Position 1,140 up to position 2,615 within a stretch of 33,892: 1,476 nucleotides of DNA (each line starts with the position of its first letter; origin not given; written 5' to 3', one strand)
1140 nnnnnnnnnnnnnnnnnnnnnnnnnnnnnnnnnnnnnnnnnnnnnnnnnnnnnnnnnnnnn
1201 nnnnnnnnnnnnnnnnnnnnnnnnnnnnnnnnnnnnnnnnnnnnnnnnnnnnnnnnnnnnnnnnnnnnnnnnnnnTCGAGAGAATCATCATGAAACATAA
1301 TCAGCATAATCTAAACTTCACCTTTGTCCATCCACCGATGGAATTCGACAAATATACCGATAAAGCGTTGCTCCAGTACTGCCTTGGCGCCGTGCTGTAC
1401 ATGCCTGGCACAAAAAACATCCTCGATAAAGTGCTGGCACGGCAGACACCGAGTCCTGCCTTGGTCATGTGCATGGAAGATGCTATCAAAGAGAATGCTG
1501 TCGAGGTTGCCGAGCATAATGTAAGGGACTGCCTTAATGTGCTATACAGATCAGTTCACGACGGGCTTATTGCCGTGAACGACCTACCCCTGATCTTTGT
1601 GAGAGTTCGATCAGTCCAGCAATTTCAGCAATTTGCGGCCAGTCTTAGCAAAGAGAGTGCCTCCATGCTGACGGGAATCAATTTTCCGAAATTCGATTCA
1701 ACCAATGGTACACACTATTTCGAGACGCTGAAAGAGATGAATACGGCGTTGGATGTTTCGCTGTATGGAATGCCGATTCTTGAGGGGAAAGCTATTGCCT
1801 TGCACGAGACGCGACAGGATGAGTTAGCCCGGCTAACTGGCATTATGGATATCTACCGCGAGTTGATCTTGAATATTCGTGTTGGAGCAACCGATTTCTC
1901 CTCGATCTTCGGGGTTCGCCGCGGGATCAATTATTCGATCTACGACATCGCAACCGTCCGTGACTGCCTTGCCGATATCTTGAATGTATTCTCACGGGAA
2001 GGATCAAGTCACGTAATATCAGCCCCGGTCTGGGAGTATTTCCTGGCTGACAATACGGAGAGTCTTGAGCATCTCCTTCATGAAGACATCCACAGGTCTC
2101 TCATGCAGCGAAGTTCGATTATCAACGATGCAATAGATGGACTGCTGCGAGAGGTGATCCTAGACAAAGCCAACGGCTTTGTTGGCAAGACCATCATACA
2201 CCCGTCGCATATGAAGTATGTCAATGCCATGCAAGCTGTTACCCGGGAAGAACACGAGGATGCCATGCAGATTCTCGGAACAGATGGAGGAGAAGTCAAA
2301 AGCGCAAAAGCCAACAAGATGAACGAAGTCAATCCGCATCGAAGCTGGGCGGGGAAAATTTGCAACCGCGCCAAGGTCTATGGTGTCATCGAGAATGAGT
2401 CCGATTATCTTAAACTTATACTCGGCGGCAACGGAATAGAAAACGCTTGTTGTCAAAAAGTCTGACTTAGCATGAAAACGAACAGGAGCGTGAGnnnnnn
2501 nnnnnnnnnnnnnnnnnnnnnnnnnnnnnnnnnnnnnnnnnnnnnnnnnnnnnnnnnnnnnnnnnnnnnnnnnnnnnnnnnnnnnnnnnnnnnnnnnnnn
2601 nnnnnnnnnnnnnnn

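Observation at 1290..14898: Orphan small-acid / 2-oxoacid tailoring cassette inside a glycan locus (CitE-like lyase, PrpD-like dehydratase, split TtdAB-type hydro-lyase, Ppd-like decarboxylase, AKR, FkbM methyltransferase, ATP-grasp ligase)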

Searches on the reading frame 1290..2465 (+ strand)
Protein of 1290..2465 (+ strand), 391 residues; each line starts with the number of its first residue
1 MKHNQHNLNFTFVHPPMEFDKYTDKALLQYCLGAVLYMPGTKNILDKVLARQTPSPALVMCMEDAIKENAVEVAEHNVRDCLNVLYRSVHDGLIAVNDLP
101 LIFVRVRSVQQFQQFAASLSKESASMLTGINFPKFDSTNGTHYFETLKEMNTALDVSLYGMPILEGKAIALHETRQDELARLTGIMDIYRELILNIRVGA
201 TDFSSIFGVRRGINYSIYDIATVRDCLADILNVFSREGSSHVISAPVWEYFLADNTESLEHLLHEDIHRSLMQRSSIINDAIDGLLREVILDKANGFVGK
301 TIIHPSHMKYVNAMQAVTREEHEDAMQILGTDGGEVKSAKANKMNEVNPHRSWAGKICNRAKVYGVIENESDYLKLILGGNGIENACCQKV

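Call 4: search_protein_families(library=pfam, proteins=[window:1290-2465:+], max_evalue=0.01)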
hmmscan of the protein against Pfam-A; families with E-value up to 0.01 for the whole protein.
window:1290-2465:+ (391 aa): 1 family
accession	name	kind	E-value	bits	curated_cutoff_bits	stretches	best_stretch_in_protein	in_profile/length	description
PF15617.12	C-C_Bond_Lyase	-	4.9e-108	361.5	28.4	1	27-366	2-320/320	C-C_Bond_Lyase of the TIM-Barrel fold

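Call 7: search_protein_families(library=ncbifam, proteins=[window:1290-2465:+], max_evalue=0.01)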
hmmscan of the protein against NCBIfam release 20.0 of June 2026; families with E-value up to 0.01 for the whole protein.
window:1290-2465:+ (391 aa): 2 families
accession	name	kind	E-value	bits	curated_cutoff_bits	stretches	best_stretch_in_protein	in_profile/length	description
TIGR01588.1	citE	equivalog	6.1e-05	22.2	443.4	1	278-330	197-248/288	citrate (pro-3S)-lyase subunit beta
NF038242.1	RipC_Ccl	equivalog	0.00017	21.2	375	1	282-332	191-241/268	itaconate degradation C-C-lyase RipC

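Call 8: find_encoding_contigs(protein=window:1290-2465:+, flank=10000, max_places=10)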
Protein window:1290-2465:+ (391 aa): no gene with exactly this product is on record in the collection.

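Call 10: find_homologous_proteins(query=window:1290-2465:+)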
Query window:1290-2465:+ (391 aa): 5782 proteins with E <= 0.001 among 8000 candidates; the best 120 are listed.
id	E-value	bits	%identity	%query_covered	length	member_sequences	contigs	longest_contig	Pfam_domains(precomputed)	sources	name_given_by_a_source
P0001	1.4e-261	885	100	100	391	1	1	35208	PF15617.13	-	-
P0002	2.3e-176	604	73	97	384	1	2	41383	PF15617.13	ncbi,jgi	jgi:citrate lyase beta subunit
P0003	7.3e-167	573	68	97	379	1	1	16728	PF15617.13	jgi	-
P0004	1.4e-166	572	68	97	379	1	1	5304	PF15617.13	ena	-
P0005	3.6e-166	571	68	97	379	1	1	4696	PF15617.13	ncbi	-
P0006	5.5e-166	570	68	97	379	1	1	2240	PF15617.13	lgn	-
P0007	2.1e-164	565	67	97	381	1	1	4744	PF15617.13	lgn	-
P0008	2.3e-163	562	64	97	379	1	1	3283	PF15617.13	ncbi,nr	ncbi:MAG: ATP/GTP-binding protein [Chitinivibrionales bacterium]|nr:ATP/GTP-binding protein [Chitini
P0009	2.2e-162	558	66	97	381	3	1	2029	PF15617.13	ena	-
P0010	3.5e-162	558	66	97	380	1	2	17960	PF15617.13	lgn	-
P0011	5.4e-162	557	66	97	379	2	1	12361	PF15617.13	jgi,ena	-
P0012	1.4e-161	556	65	97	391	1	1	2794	PF15617.13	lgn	-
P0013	1.9e-161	555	66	97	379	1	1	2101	PF15617.13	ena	-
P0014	2.3e-161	555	65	97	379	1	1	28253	PF15617.13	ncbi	-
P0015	4.1e-161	554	65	97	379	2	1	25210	PF15617.13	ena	-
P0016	7.3e-161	553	66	97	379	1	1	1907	PF15617.13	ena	-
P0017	3.2e-160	551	66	97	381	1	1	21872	PF15617.13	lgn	-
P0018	4.2e-160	551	65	97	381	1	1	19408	PF15617.13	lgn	-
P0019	7.5e-160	550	65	97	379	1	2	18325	PF15617.13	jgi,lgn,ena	-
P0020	2.5e-159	548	66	97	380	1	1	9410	PF15617.13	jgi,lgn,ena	-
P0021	3.5e-159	548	63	97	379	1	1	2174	PF15617.13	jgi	jgi:citrate lyase beta subunit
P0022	3.6e-159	548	65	97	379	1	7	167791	PF15617.13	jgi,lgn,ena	-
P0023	4.6e-159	548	65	97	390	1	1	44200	PF15617.13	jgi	-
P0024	7.0e-159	547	66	97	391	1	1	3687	PF15617.13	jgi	-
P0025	2.2e-158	545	64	97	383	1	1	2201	PF15617.13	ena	-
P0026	2.9e-158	545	66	97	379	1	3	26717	PF15617.13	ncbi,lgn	-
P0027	5.2e-158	544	64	97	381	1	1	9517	PF15617.13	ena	-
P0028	6.4e-156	537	63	97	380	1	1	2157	PF15617.13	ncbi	-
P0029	1.2e-155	536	64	96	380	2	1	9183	PF15617.13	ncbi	-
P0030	1.4e-155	536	65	97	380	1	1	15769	PF15617.13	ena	-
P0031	2.1e-155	536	63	97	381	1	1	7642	PF15617.13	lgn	-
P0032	4.6e-155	534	63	97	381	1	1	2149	PF15617.13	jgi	-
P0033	7.2e-155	534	62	97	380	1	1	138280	PF15617.13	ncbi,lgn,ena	-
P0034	8.7e-155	533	63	97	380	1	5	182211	PF15617.13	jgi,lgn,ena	-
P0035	2.3e-154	532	62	98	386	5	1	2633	PF15617.13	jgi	-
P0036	7.0e-154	530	63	97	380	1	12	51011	PF15617.13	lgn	-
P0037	9.5e-154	530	62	97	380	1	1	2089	PF15617.13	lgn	-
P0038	1.1e-153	530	65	97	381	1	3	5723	PF15617.13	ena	-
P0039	1.2e-153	530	62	97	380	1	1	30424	PF15617.13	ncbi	-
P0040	1.4e-153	529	63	97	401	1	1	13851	PF15617.13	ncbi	-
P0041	2.6e-153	529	63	97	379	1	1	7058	PF15617.13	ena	-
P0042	3.0e-153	528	63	97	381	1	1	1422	PF15617.13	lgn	-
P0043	4.5e-153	528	62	97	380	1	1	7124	PF15617.13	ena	-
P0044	5.7e-153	527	61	96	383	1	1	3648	PF15617.13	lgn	-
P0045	6.4e-153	527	62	97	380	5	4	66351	PF15617.13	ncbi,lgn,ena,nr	ncbi:MAG: HpcH/HpaI aldolase/citrate lyase family protein [Bacteroidetes bacterium]|nr:HpcH/HpaI ald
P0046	8.8e-153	527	62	97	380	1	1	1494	PF15617.13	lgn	-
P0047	1.7e-152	526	61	97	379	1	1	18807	PF15617.13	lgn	-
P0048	2.1e-152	526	62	97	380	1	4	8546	PF15617.13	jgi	jgi:citrate lyase beta subunit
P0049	2.5e-152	525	62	97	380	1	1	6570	PF15617.13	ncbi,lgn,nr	ncbi:MAG: ATP/GTP-binding protein [Flavobacterium sp.]|nr:MAG: ATP/GTP-binding protein [Flavobacteri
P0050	2.5e-152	525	62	97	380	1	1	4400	PF15617.13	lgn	-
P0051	2.7e-152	525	62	97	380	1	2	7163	PF15617.13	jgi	jgi:citrate lyase beta subunit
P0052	3.1e-152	525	63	97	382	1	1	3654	PF15617.13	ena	-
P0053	4.5e-152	525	62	97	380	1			PF15617.13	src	-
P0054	4.8e-152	524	63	97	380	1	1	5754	PF15617.13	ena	-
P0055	5.4e-152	524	62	97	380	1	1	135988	PF15617.13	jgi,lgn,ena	-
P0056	7.4e-152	524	63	97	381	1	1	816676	PF15617.13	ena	-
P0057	9.5e-152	523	63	97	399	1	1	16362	PF15617.13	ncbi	-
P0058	1.0e-151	523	63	97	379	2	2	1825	PF15617.13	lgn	-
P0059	1.3e-151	523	63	97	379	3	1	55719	PF15617.13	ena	-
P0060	1.6e-151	523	63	97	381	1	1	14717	PF15617.13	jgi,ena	-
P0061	1.8e-151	523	63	97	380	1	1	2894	PF15617.13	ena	-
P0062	2.0e-151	522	62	97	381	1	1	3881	PF15617.13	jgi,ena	-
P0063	3.4e-151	522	61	97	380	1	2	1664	PF15617.13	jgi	jgi:citrate lyase beta subunit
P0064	3.6e-151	522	62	97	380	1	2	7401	PF15617.13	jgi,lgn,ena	-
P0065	3.7e-151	522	62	98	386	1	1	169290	PF15617.13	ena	-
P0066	3.8e-151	521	61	97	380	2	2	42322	PF15617.13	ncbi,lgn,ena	-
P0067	7.1e-151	521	61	99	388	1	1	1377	PF15617.13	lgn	-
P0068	8.3e-151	520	63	97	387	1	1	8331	PF15617.13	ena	-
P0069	1.4e-150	520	62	98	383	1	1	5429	PF15617.13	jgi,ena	-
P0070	1.5e-150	520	63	97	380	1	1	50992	PF15617.13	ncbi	-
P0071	1.8e-150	519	62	97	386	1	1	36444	PF15617.13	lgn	-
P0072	2.0e-150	519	63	97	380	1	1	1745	PF15617.13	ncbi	-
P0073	3.8e-150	518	61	97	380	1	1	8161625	PF15617.13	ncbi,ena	-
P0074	4.1e-150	518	61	97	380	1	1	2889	PF15617.13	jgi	-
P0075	4.5e-150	518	62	97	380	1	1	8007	PF15617.13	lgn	-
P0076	4.7e-150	518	61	97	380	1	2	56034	PF15617.13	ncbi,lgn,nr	ncbi:MAG: ATP/GTP-binding protein [Pedobacter sp.]|nr:MAG: ATP/GTP-binding protein [Pedobacter sp.]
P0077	7.5e-150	517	61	97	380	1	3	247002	PF15617.13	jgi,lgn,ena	-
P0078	9.9e-150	517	61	97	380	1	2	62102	PF15617.13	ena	-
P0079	1.0e-149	517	61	97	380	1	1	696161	PF15617.13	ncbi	-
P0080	1.2e-149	517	62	97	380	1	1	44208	PF15617.13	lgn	-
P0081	1.2e-149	517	63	97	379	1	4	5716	PF15617.13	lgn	-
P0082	1.8e-149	516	61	97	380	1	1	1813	PF15617.13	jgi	-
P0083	2.1e-149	516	60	97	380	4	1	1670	PF15617.13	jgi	-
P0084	2.6e-149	515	61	97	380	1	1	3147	PF15617.13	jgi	jgi:citrate lyase beta subunit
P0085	2.7e-149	515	60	97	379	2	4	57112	PF15617.13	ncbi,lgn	-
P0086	2.7e-149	515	62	97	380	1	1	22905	PF15617.13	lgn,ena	-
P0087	2.9e-149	515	62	97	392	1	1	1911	PF15617.13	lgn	-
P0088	2.9e-149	515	62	97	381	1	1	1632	PF15617.13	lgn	-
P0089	3.9e-149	515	62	97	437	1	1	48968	PF15617.13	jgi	jgi:citrate lyase beta subunit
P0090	4.0e-149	515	61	97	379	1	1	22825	PF15617.13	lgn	-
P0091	4.9e-149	515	61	96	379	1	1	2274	PF15617.13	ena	-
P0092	5.3e-149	514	61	97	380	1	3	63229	PF15617.13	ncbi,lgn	-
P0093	6.7e-149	514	62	95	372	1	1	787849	PF15617.13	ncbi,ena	-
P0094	8.4e-149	514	62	97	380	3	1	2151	PF15617.13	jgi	jgi:citrate lyase beta subunit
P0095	9.1e-149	514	61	97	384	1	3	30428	PF15617.13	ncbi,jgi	jgi:citrate lyase beta subunit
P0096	9.5e-149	514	61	97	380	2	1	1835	PF15617.13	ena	-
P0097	9.6e-149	514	61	98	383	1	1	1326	PF15617.13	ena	-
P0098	9.7e-149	514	62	97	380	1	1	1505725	PF15617.13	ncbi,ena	-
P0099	1.1e-148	513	61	97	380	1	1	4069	PF15617.13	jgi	-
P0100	1.1e-148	513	62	97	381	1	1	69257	PF15617.13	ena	-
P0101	1.3e-148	513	61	96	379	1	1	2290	PF15617.13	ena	-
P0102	1.7e-148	513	61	97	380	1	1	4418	PF15617.13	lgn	-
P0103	1.7e-148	513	60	97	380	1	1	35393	PF15617.13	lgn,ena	-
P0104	1.8e-148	513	62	97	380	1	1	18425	PF15617.13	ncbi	-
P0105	2.1e-148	512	61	97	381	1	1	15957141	PF15617.13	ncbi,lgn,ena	-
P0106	2.6e-148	512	60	97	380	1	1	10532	PF15617.13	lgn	-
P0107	2.9e-148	512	61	97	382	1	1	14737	PF15617.13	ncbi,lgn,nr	ncbi:MAG: ATP/GTP-binding protein [Bacteroidetes bacterium]|nr:MAG: ATP/GTP-binding protein [Bactero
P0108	4.0e-148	512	60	97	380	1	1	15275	PF15617.13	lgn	-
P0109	5.6e-148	511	61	97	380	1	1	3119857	PF15617.13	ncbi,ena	-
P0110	7.1e-148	511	61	96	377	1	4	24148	PF15617.13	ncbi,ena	-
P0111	9.0e-148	510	62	97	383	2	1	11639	PF15617.13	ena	-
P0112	1.5e-147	510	62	97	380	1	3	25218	PF15617.13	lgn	-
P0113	1.7e-147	509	60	97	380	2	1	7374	PF15617.13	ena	-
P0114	1.9e-147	509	60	97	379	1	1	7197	PF15617.13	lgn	-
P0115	2.1e-147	509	62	97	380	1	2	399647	PF15617.13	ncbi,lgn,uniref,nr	ncbi:HpcH/HpaI aldolase/citrate lyase family protein [Mongoliibacter ruber]|uniref:Citrate lyase bet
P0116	2.2e-147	509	61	96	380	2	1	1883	PF15617.13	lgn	-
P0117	2.9e-147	509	60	97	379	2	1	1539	PF15617.13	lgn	-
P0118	3.0e-147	509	61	96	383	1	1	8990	PF15617.13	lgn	-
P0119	4.2e-147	508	61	95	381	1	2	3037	PF15617.13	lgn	-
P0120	4.5e-147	508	60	97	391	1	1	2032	PF15617.13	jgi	jgi:citrate lyase beta subunit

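Call 11: find_encoding_contigs(protein=P0002, flank=10000, max_places=4)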
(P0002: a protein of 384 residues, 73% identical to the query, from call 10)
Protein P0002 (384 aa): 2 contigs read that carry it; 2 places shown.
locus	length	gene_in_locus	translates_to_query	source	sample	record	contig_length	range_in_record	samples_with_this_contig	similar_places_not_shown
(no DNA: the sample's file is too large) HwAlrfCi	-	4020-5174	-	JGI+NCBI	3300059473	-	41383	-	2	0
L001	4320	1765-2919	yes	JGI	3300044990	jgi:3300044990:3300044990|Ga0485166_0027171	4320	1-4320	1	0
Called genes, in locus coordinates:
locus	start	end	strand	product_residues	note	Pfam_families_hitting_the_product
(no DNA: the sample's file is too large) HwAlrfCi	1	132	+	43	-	?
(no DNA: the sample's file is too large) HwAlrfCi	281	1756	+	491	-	PF01943:Polysacc_synt, PF13440:Polysacc_synt_3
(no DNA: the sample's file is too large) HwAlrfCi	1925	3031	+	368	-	PF01041:DegT_DnrJ_EryC1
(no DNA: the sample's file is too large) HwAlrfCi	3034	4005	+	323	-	PF00389:2-Hacid_dh, PF02826:2-Hacid_dh_C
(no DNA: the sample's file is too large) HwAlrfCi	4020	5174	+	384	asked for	PF15617:C-C_Bond_Lyase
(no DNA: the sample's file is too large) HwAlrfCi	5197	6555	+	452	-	PF03972:MmgE_PrpD_N, PF19305:MmgE_PrpD_C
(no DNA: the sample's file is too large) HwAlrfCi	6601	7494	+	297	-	-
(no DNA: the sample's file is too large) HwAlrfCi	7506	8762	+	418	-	PF01071:GARS_A, PF02655:ATP-grasp_3 (weak), PF07478:Dala_Dala_lig_C, PF13535:ATP-grasp_4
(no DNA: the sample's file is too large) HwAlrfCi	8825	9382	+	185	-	PF00132:Hexapep (faint)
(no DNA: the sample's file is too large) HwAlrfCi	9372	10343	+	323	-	PF00195:Chal_sti_synt_N, PF08545:ACP_syn_III, PF08541:ACP_syn_III_C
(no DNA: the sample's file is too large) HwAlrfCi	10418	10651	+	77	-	PF00550:PP-binding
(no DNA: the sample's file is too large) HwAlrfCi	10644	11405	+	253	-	PF00106:adh_short, PF08659:KR, PF13561:adh_short_C2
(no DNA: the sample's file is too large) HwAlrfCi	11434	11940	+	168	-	PF05683:Fumerase_C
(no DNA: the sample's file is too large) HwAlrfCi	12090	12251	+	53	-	-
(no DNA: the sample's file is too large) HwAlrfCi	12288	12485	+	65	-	-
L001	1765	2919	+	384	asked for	PF15617:C-C_Bond_Lyase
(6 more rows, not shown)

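Call 12: find_encoding_contigs(protein=P0001, flank=10000, max_places=4)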
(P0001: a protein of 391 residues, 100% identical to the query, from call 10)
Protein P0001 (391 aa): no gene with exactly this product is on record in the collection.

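Call 13: find_encoding_contigs(protein=P0115, flank=10000, max_places=2)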
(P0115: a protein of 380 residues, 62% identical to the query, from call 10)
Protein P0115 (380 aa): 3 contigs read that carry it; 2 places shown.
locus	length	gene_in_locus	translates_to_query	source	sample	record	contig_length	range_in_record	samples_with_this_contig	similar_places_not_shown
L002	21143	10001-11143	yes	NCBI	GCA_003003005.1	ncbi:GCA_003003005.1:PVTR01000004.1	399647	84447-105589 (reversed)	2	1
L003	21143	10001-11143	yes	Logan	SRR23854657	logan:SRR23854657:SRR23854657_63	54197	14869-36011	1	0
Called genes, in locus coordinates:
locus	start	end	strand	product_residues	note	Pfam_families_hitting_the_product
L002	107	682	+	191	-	PF11138:DUF2911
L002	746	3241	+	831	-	PF01804:Penicil_amidase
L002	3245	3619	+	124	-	-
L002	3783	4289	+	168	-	-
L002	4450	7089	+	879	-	PF02563:Poly_export, PF10531:SLBB, PF22461:SLBB_2 (weak), PF10531:SLBB (weak), PF22461:SLBB_2 (weak), PF10531:SLBB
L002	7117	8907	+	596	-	PF00005:ABC_tran, PF02463:SMC_N (faint)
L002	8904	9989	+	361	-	PF01041:DegT_DnrJ_EryC1, PF01212:Beta_elim_lyase (weak)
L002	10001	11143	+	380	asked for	PF15617:C-C_Bond_Lyase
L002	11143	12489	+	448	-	PF03972:MmgE_PrpD_N, PF19305:MmgE_PrpD_C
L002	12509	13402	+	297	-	-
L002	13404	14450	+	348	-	PF02615:Ldh_2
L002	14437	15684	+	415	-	PF01071:GARS_A, PF02655:ATP-grasp_3, PF02786:CPSase_L_D2 (faint), PF07478:Dala_Dala_lig_C, PF13535:ATP-grasp_4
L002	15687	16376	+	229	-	PF25084:LbH_EIF2B (faint), PF25087:GMPPB_C (faint), PF00132:Hexapep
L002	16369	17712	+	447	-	PF00206:Lyase_1, PF10397:ADSL_C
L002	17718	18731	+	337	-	PF04199:Cyclase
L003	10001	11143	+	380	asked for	PF15617:C-C_Bond_Lyase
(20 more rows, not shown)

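Call 14: find_encoding_contigs(protein=P0022, flank=10000, max_places=2)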
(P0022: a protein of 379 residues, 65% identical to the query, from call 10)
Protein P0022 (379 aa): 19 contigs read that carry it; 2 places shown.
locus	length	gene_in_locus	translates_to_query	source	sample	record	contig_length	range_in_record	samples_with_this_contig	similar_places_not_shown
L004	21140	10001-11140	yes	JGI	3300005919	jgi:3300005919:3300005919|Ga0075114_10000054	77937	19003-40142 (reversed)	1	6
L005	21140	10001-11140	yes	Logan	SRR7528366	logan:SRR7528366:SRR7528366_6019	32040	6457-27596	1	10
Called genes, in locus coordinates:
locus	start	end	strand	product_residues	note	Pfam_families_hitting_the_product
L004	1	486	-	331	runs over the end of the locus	PF21360:PylC-like_N, PF02655:ATP-grasp_3, PF13535:ATP-grasp_4 (weak), PF15632:ATPgrasp_Ter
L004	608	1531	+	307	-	PF01565:FAD_binding_4, PF02873:MurB_C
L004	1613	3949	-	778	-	PF00155:Aminotran_1_2 (weak), PF01041:DegT_DnrJ_EryC1, PF01053:Cys_Met_Meta_PP (weak), PF01212:Beta_elim_lyase (faint), PF01041:DegT_DnrJ_EryC1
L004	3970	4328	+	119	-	-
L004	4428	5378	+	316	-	PF01073:3Beta_HSD, PF01370:Epimerase, PF02719:Polysacc_synt_2, PF04321:RmlD_sub_bind, PF07993:NAD_binding_4, PF13460:NAD_binding_10 (weak), PF16363:GDP_Man_Dehyd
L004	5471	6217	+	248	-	PF00583:Acetyltransf_1, PF13673:Acetyltransf_10, PF13508:Acetyltransf_7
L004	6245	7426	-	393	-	PF01071:GARS_A, PF02222:ATP-grasp, PF02655:ATP-grasp_3, PF02786:CPSase_L_D2, PF07478:Dala_Dala_lig_C, PF13535:ATP-grasp_4, PF15632:ATPgrasp_Ter (weak), PF18603:LAL_C2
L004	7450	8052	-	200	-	PF02397:Bac_transf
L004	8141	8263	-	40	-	-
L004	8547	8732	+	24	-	-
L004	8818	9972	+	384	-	PF02776:TPP_enzyme_N, PF02775:TPP_enzyme_C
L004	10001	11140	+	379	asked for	PF15617:C-C_Bond_Lyase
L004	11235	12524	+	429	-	PF01071:GARS_A, PF02786:CPSase_L_D2 (weak), PF07478:Dala_Dala_lig_C (weak), PF13535:ATP-grasp_4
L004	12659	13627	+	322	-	PF00248:Aldo_ket_red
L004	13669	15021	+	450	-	PF03972:MmgE_PrpD_N, PF19305:MmgE_PrpD_C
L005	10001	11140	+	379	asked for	PF15617:C-C_Bond_Lyase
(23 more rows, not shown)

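Call 21: search_solved_structures(query=window:1290-2465:+, max_evalue=1)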
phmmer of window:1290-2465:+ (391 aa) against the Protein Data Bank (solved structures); distinct sequences matched with E-value up to 1: 0.
